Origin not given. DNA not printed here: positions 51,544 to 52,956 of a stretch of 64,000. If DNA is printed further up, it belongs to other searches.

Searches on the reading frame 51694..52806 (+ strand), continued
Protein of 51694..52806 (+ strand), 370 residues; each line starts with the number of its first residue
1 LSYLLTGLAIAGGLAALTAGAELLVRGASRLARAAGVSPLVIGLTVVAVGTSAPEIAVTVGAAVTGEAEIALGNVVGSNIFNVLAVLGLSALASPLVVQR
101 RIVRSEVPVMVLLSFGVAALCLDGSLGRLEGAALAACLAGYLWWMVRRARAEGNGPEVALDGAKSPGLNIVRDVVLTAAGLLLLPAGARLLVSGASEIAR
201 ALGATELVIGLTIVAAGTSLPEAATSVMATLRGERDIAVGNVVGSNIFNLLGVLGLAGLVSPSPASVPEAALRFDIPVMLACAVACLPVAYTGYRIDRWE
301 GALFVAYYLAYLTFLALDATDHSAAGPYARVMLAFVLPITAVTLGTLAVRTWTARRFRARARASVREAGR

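Call 20: search_solved_structures(query=window:51694-52806:+, show_alignments=2)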
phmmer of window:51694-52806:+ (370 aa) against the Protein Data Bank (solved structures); distinct sequences matched with E-value up to 0.001: 8.
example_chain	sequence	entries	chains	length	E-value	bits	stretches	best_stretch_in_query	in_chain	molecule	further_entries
5hwx_A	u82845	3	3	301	4.8e-39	137.8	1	13-313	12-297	sodium,calcium exchanger | Uncharacterized membrane protein MJ0091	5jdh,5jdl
5hwy_A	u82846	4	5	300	5.3e-39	137.7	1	13-312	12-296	Uncharacterized membrane protein MJ0091 | sodium,calcium exchanger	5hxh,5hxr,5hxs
5jdf_A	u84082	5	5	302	5.5e-39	137.7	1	13-314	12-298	Uncharacterized membrane protein MJ0091 | sodium-calcium exchanger NCX_Mj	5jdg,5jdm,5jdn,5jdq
5hxc_A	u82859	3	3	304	6e-39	137.5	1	13-315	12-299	sodium,calcium exchanger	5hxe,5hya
3v5s_A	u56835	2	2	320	8.5e-39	137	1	13-316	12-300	Sodium/Calcium Exchanger | Uncharacterized membrane protein MJ0091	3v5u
8jp0_A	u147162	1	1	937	1.8e-06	30.8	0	195-259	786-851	Sodium/calcium exchanger 1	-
8sgi_A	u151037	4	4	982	3.5e-05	26.5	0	195-259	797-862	Sodium/calcium exchanger 1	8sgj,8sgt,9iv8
4k1c_A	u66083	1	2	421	0.00011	24.9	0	12-132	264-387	Vacuolar calcium ion transporter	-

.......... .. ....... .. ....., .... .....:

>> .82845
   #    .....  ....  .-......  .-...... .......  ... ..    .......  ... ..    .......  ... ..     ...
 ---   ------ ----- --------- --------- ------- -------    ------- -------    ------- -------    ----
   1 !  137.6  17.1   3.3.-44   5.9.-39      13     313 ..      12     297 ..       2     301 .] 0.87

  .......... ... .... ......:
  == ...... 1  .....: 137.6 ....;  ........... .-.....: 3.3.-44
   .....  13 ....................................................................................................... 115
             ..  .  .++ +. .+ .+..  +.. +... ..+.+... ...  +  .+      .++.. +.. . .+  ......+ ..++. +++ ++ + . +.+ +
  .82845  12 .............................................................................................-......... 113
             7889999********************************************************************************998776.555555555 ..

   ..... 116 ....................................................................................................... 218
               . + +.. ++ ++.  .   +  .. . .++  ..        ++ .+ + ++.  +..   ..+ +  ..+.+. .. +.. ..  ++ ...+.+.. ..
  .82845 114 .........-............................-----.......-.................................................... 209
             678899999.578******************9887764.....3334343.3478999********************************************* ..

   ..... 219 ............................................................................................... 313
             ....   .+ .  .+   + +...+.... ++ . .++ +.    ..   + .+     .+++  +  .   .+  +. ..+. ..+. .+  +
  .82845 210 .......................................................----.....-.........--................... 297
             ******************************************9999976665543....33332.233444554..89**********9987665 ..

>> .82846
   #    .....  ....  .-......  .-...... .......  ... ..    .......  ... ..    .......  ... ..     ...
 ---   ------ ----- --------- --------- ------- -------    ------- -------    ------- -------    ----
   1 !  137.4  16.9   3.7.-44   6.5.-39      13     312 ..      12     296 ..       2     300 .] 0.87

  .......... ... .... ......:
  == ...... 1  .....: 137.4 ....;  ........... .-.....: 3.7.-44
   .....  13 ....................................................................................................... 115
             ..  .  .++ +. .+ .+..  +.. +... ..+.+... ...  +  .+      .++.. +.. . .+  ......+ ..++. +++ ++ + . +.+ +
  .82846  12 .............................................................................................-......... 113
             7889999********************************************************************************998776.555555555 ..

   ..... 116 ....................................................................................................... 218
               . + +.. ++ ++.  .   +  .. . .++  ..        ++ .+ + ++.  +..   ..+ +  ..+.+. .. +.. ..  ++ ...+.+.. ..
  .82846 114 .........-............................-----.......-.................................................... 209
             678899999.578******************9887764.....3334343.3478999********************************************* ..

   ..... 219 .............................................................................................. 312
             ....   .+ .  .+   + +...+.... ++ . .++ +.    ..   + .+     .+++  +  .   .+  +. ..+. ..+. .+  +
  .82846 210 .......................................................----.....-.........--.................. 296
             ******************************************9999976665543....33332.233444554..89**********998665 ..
